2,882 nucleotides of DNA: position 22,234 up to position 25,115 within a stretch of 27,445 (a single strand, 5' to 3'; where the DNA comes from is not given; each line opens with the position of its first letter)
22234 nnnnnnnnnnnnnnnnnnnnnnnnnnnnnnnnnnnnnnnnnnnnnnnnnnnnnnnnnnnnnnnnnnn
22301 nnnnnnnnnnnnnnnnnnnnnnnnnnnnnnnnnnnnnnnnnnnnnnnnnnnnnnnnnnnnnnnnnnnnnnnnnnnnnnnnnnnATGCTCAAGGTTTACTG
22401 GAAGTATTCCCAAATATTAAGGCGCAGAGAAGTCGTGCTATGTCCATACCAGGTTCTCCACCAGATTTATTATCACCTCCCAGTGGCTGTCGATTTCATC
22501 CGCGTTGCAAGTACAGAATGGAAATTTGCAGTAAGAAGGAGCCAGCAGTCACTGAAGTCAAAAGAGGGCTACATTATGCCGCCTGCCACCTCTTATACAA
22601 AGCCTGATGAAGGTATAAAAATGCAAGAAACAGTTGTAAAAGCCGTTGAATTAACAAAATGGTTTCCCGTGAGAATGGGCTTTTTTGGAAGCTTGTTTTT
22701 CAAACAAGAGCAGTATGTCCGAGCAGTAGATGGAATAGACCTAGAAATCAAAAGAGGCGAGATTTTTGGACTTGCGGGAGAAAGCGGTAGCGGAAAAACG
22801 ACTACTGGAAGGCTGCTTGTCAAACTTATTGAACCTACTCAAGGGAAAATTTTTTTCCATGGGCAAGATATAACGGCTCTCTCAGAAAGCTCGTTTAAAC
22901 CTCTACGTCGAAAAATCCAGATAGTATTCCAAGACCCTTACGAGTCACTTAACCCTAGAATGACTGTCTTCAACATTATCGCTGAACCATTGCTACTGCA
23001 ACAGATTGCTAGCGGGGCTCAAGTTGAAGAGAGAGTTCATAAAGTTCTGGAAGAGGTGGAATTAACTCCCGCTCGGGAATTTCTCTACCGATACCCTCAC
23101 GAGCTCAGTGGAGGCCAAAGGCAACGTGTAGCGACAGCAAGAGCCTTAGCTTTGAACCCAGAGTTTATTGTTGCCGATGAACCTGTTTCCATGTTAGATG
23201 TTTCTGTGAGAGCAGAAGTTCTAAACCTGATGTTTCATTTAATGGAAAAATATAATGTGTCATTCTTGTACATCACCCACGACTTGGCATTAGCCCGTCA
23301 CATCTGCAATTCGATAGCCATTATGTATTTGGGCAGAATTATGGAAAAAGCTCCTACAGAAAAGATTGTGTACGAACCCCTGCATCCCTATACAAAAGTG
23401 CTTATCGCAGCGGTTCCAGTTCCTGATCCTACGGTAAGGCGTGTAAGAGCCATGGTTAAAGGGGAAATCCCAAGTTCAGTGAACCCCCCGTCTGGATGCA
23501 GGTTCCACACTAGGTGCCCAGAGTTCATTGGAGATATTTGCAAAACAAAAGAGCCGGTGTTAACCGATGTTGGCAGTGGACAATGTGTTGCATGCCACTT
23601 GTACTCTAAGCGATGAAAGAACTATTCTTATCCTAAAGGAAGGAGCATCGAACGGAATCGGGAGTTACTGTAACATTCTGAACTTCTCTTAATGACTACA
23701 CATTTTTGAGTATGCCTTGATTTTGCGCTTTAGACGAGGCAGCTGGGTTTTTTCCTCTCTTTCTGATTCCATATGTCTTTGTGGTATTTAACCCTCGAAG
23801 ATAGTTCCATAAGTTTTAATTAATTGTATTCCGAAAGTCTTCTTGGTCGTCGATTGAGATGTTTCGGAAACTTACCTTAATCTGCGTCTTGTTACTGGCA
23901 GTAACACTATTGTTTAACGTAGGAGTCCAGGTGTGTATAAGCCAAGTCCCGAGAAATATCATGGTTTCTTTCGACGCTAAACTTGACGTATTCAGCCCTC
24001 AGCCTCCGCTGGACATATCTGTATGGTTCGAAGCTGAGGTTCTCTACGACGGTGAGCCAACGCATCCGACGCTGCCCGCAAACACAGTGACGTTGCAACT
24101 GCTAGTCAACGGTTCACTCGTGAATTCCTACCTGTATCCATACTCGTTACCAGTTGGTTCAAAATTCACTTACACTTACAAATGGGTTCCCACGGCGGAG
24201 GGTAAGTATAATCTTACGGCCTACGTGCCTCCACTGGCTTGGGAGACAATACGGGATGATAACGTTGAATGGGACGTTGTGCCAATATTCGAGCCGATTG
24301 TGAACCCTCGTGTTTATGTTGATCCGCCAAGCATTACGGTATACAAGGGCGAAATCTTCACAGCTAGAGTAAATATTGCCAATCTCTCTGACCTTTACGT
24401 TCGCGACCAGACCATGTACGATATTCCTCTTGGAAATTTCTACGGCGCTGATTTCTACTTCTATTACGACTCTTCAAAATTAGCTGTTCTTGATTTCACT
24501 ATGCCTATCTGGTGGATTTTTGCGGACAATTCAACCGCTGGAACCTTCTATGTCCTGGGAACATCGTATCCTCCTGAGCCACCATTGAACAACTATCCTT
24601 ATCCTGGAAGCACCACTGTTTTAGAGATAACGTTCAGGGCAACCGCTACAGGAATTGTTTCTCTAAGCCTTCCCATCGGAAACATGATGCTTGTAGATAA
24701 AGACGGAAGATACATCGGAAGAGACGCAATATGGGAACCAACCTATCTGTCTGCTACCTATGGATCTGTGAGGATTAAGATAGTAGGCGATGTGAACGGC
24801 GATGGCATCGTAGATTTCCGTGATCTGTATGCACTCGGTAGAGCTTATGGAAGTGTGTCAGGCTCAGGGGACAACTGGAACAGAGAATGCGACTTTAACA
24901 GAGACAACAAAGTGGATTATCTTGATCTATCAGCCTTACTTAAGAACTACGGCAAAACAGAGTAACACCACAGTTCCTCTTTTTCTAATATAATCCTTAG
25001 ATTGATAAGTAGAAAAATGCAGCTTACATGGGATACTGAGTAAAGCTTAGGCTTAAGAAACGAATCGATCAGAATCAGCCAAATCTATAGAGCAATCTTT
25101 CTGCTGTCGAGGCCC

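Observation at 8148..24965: Candidate archaeal cohesin-dockerin surface complex built around a peptide ABC importer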

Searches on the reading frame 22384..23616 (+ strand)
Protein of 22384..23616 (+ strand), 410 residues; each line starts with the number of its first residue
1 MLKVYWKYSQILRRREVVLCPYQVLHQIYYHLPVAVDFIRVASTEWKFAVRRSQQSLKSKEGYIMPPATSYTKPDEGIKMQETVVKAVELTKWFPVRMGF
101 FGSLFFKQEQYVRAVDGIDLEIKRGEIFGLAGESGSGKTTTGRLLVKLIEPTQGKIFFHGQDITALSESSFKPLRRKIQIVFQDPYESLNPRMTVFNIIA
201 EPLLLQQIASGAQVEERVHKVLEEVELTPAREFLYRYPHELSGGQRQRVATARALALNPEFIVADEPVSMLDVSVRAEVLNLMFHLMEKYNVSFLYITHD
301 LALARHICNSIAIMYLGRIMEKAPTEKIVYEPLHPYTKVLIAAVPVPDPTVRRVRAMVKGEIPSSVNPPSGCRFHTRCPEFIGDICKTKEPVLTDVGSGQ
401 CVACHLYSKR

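Call 3: search_protein_families(library=pfam, proteins=[window:22384-23616:+], max_evalue=0.1)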
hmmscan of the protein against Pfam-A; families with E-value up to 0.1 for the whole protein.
window:22384-23616:+ (410 aa): 4 families
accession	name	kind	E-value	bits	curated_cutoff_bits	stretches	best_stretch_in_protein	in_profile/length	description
PF00005.33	ABC_tran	-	1.4e-32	113.6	25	1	116-268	2-136/137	ABC transporter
PF08352.17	oligo_HPY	-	3.8e-16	59.7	27.1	1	320-380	1-60/65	Oligopeptide/dipeptide transporter, C-terminal region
PF13401.12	AAA_22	-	0.0021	18.8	27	1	130-201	10-77/130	AAA domain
PF00485.24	PRK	-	0.0035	17.6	22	1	127-220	1-93/196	Phosphoribulokinase / Uridine kinase family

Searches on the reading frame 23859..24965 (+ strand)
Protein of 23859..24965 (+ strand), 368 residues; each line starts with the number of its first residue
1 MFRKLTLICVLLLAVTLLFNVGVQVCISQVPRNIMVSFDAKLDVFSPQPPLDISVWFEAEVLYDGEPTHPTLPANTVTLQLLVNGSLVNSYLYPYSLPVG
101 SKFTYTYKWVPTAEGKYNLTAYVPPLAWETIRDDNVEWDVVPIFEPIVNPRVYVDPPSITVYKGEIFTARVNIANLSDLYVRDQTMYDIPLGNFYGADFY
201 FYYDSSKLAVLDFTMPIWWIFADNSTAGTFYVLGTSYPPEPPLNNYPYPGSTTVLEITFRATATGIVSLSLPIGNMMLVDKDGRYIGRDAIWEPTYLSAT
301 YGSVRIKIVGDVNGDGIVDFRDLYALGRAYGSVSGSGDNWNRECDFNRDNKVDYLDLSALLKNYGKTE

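Call 3: search_protein_families(library=pfam, proteins=[window:23859-24965:+], max_evalue=0.1)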
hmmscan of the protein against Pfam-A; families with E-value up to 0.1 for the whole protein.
window:23859-24965:+ (368 aa): 5 families
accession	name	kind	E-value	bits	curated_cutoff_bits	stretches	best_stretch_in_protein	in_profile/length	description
PF00404.24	Dockerin_1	-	1.7e-07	31.7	22.9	1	310-360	2-52/57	Dockerin type I domain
PF13405.12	EF-hand_6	-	0.0059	16.7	25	0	343-365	8-30/30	EF-hand domain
PF07705.17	CARDB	-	0.014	16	22.7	1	74-123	35-83/101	CARDB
PF00036.39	EF-hand_1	-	0.015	15.3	25.4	0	311-324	10-23/29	EF hand domain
PF17228.7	SGP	-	0.058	14.7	26.7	1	296-346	6-57/93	Sulphur globule protein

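Call 16: search_protein_families(library=ncbifam, proteins=[window:23859-24965:+], max_evalue=0.1)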
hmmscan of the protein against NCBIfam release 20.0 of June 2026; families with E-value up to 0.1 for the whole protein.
window:23859-24965:+ (368 aa): 0 families

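Call 70: list_cluster_members(proteins=[P0009, P0022, window:23859-24962:+, window:13785-16049:+, window:8148-10199:+, window:11795-13627:+])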
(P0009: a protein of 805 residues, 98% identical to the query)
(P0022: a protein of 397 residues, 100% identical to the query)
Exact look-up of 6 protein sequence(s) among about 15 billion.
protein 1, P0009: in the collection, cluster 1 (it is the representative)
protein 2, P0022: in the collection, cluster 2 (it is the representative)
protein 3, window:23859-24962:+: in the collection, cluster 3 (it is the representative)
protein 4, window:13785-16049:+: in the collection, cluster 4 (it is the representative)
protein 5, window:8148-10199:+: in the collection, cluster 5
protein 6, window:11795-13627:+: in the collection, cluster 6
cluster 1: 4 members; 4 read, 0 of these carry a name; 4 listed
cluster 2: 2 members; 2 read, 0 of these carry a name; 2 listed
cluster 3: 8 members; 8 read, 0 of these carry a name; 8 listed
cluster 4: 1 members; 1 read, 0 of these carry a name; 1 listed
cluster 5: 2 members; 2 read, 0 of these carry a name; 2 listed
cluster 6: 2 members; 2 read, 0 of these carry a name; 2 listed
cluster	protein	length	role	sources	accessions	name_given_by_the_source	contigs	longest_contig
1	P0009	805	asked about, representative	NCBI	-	-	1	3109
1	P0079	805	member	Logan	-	-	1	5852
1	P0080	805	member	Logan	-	-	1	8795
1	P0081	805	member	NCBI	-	-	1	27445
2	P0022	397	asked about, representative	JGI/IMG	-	-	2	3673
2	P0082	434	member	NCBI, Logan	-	-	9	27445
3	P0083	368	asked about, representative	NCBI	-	-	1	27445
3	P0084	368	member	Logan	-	-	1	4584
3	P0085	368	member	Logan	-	-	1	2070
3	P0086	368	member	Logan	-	-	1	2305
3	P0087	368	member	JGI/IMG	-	-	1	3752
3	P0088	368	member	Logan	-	-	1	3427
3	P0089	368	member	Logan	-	-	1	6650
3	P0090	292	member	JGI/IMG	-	-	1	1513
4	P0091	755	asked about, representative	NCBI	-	-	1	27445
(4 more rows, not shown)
